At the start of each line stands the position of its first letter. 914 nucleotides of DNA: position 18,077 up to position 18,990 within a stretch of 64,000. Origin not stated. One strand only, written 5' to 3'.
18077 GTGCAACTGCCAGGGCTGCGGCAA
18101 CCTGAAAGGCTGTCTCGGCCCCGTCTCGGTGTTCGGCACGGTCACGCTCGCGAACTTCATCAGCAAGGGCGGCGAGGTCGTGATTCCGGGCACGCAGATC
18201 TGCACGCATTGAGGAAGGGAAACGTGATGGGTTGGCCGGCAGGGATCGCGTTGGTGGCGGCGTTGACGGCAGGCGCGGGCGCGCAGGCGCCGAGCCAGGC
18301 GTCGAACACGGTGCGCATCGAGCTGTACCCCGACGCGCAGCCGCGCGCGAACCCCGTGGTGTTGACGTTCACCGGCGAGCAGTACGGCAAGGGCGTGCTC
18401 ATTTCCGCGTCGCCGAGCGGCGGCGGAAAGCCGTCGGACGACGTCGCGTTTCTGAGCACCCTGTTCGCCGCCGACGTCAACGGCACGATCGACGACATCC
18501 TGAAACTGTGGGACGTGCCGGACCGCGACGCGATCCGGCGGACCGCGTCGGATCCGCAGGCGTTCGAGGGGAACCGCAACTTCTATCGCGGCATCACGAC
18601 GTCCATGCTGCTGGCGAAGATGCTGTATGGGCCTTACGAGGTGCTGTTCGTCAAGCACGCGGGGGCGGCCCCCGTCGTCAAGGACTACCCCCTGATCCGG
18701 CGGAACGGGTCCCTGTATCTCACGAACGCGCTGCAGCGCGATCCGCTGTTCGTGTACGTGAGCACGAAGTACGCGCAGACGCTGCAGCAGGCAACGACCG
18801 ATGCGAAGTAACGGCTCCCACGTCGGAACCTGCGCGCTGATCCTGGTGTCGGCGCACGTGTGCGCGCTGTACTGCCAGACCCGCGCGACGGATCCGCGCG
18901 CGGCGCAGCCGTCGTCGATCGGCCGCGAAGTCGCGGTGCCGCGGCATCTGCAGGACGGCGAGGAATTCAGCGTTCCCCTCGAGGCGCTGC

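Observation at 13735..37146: Seven-gene, translationally coupled 'mega-protein plus periplasmic redox' operon bracketed by paralogous di-haem DUF1111 genes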

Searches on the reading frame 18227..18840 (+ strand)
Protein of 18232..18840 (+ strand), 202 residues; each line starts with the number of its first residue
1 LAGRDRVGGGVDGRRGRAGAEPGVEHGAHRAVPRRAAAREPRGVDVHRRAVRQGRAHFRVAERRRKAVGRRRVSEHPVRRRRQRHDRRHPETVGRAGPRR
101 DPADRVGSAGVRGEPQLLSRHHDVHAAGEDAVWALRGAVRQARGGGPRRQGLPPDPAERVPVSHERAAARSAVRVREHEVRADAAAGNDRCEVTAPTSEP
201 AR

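Call 3: search_protein_families(library=pfam, proteins=[window:18232-18840:+], max_evalue=0.01)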
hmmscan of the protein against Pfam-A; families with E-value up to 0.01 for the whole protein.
window:18232-18840:+ (202 aa): 0 families

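Call 8: search_protein_families(library=ncbifam, proteins=[window:18232-18840:+], max_evalue=0.01)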
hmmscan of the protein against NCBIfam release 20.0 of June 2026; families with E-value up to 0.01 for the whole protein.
window:18232-18840:+ (202 aa): 0 families

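Call 21: search_protein_families(library=ncbifam, proteins=[window:18227-18811:+], max_evalue=0.01)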
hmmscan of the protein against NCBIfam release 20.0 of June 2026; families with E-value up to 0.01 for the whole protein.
window:18227-18811:+ (194 aa): 0 families

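Call 23: search_protein_families(library=pfam, proteins=[window:18227-18811:+], max_evalue=0.001)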
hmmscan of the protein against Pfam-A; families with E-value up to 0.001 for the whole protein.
window:18227-18811:+ (194 aa): 0 families
